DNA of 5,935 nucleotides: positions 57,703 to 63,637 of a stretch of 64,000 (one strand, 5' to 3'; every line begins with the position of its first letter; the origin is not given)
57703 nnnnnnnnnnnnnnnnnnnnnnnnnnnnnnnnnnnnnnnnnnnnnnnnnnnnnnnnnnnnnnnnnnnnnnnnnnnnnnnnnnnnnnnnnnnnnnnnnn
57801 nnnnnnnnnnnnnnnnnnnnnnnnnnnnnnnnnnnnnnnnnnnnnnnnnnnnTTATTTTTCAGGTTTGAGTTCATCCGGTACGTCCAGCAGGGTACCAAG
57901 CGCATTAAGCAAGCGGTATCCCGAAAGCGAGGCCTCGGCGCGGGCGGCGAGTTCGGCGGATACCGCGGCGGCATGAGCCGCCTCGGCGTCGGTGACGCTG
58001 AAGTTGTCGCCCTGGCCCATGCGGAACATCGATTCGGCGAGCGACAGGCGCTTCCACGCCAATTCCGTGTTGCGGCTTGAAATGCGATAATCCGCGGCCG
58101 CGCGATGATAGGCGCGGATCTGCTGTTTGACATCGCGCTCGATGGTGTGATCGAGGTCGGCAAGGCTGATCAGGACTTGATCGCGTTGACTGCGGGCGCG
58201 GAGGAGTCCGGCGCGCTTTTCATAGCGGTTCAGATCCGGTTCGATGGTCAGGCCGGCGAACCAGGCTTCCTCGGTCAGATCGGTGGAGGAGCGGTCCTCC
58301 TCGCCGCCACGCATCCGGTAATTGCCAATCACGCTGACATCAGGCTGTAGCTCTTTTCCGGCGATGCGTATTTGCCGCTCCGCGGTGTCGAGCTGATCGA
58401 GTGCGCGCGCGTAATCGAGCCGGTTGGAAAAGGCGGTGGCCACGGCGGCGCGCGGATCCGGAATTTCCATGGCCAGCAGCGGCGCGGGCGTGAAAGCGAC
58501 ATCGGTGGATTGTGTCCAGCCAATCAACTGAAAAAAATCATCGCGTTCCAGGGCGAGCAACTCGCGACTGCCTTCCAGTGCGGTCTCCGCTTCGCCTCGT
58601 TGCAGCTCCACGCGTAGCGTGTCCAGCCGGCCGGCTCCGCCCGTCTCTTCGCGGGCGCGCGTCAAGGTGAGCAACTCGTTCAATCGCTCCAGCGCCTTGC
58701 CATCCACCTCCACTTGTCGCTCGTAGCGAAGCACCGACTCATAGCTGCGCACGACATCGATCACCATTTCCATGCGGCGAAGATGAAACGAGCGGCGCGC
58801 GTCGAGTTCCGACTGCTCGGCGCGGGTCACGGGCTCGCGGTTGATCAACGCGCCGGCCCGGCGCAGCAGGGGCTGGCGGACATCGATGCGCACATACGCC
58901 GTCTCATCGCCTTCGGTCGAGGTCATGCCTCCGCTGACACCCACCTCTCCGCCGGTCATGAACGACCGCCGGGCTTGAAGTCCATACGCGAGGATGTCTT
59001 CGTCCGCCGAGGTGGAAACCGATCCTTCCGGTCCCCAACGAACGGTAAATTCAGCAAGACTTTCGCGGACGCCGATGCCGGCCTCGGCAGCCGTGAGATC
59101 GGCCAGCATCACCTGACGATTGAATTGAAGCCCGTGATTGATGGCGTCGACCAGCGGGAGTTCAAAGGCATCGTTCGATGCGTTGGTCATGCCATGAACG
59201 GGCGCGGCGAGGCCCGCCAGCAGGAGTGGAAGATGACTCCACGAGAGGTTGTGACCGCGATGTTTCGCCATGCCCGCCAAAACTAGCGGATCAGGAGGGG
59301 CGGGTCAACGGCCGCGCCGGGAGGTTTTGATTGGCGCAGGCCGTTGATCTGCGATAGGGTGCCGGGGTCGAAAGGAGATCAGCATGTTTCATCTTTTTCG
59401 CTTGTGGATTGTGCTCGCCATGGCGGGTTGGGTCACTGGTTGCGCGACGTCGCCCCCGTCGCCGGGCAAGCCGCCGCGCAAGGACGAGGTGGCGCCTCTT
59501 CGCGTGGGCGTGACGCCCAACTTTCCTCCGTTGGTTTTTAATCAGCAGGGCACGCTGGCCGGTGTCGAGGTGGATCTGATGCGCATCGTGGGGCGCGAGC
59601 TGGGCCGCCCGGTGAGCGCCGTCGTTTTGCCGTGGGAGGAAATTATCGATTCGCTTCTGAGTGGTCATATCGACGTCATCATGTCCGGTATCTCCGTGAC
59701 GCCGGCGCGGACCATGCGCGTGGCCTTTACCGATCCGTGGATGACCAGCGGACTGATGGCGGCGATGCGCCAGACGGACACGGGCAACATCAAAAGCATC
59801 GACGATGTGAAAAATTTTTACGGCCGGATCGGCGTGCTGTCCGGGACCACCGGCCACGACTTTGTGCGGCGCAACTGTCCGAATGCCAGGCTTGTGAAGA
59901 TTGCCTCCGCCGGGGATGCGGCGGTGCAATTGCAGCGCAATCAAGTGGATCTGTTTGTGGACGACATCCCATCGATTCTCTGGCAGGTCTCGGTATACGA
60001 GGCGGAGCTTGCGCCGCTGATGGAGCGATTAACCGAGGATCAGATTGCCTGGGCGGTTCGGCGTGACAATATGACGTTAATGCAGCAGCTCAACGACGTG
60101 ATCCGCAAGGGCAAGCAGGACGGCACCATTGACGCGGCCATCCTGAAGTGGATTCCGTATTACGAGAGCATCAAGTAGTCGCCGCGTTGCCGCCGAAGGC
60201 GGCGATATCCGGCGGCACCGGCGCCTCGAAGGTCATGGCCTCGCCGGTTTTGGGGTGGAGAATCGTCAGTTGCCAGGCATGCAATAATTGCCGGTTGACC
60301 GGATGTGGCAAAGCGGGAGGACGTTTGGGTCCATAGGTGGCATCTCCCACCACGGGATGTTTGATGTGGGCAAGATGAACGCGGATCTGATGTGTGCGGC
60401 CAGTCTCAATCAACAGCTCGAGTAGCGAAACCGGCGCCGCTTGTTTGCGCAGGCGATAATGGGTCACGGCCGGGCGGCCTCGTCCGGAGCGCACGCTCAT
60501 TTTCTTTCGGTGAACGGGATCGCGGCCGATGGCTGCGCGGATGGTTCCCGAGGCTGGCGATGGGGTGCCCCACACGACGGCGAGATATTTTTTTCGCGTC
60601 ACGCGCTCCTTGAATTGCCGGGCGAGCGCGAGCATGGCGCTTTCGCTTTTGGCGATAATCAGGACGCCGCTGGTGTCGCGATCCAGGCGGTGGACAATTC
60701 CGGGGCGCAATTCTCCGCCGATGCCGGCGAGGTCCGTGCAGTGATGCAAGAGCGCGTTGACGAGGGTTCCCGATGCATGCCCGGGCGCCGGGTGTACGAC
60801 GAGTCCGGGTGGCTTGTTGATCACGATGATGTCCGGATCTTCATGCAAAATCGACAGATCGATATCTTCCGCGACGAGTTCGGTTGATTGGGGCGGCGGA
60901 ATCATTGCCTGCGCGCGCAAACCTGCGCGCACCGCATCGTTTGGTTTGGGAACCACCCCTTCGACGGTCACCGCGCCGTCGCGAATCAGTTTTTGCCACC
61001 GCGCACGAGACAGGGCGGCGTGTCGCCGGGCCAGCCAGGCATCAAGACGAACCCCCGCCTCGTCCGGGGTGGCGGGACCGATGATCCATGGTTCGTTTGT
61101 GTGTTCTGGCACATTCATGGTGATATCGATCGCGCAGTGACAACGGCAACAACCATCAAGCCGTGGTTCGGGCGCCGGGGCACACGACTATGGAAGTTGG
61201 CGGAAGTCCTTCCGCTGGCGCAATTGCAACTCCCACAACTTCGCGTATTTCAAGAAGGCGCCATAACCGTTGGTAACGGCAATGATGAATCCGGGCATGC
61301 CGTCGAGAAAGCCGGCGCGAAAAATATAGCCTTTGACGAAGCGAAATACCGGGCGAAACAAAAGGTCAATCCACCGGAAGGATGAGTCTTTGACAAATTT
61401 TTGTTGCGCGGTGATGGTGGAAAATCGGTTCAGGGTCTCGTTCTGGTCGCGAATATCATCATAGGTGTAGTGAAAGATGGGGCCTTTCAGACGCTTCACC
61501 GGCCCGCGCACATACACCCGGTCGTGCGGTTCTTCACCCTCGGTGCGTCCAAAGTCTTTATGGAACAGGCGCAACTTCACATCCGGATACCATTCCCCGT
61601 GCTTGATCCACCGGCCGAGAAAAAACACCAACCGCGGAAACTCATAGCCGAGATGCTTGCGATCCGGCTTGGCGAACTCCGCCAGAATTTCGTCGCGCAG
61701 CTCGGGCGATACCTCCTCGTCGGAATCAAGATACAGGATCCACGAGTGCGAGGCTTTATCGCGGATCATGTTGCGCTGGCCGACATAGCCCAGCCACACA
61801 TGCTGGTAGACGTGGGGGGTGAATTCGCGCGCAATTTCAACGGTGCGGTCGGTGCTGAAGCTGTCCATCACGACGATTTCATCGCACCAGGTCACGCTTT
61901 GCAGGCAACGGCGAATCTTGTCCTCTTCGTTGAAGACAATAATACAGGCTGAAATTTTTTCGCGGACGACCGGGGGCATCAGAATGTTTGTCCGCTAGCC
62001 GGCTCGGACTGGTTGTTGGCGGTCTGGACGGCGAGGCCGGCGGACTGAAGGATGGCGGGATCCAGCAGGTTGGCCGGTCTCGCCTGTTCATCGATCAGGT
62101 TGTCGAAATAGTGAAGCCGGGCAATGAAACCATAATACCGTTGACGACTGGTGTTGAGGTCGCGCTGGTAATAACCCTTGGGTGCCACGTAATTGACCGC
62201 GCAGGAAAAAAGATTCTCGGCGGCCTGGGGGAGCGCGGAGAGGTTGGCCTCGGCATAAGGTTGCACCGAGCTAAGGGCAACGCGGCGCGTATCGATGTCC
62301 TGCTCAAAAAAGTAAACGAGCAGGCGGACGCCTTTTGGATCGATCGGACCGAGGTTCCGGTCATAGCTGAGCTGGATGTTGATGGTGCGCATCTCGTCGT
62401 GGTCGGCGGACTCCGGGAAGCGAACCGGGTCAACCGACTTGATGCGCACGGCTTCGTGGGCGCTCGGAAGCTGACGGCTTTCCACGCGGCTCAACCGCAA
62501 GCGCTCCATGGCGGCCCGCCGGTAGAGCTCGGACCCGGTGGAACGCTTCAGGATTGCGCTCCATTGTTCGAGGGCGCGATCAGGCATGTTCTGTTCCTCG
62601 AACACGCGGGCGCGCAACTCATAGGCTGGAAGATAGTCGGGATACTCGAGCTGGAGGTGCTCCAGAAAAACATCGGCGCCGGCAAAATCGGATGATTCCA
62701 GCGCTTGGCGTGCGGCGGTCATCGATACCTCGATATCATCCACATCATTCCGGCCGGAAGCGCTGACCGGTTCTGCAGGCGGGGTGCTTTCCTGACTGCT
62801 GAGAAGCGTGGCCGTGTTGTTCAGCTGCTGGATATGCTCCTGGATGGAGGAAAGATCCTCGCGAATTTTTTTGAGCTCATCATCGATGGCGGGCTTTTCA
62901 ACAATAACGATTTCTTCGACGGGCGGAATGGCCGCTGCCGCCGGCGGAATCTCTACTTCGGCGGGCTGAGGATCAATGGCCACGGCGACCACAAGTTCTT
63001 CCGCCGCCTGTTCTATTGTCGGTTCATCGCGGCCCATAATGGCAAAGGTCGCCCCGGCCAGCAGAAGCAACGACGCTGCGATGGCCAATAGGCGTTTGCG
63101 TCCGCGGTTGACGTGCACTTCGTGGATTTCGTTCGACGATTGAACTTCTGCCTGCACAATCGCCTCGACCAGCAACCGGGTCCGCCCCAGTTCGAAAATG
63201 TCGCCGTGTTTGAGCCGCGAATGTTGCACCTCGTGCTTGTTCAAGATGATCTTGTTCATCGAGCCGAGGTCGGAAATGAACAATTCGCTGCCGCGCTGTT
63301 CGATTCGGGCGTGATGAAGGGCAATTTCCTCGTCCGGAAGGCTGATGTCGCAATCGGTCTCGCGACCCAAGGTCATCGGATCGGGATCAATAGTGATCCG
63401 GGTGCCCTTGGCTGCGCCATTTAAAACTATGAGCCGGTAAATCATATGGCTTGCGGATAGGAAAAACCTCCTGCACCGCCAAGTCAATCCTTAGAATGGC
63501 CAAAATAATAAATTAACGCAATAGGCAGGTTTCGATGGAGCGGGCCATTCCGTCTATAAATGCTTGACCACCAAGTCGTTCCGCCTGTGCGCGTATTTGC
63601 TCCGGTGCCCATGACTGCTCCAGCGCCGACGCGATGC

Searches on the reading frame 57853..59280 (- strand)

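Call 65: search_protein_families(library=pfam, proteins=[window:57853-59280:-], max_evalue=0.0001)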
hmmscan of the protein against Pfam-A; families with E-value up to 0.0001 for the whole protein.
window:57853-59280:- (475 aa): 1 family
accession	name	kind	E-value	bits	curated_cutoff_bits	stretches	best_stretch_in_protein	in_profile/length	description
PF02321.23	OEP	-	3.3e-21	76.4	22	2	278-462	3-187/187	Outer membrane efflux protein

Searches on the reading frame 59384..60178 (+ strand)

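Call 65: search_protein_families(library=pfam, proteins=[window:59384-60178:+], max_evalue=0.0001)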
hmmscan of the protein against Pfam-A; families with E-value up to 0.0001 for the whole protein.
window:59384-60178:+ (264 aa): 2 families
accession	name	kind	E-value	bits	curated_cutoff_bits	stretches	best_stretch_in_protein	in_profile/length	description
PF00497.25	SBP_bac_3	-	3e-29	101.9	26.4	1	39-257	1-130/132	Bacterial extracellular solute-binding proteins, family 3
PF10613.14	Lig_chan-Glu_bd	-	2.2e-05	24.9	30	1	83-130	66-113/115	Ligated ion channel L-glutamate- and glycine-binding site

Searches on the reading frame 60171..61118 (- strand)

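Call 65: search_protein_families(library=pfam, proteins=[window:60171-61118:-], max_evalue=0.0001)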
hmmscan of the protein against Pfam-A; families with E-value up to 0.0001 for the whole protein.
window:60171-61118:- (315 aa): 2 families
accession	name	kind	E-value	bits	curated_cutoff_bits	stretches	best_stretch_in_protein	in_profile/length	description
PF00849.27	PseudoU_synth_2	-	3.4e-35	122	26.8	1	96-251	1-152/152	RNA pseudouridylate synthase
PF01479.30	S4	-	1e-07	32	22.8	1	23-66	1-45/48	S4 domain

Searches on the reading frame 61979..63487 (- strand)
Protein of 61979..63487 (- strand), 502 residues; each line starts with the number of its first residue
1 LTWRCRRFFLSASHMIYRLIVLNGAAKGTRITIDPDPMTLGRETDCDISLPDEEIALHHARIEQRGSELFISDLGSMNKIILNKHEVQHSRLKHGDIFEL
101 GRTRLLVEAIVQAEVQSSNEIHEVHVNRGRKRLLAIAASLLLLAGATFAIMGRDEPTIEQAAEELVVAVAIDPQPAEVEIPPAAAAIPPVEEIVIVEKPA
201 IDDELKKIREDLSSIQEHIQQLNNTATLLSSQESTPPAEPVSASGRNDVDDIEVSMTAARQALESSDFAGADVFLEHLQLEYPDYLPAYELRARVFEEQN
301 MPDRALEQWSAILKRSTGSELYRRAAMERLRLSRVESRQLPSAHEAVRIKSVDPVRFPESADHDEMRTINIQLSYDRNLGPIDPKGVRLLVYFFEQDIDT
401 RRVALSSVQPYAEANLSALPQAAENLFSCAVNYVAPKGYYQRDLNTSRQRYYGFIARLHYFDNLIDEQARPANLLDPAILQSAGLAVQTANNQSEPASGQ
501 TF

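Call 65: search_protein_families(library=pfam, proteins=[window:61979-63487:-], max_evalue=0.0001)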
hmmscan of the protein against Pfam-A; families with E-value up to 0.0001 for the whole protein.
window:61979-63487:- (502 aa): 2 families
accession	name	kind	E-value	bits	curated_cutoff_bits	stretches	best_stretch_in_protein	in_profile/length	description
PF16697.10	Yop-YscD_cpl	-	1.2e-16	61.2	33.2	1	21-107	2-90/94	Inner membrane component of T3SS, cytoplasmic domain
PF00498.31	FHA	-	6.5e-16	59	20.7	1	39-101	2-67/67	FHA domain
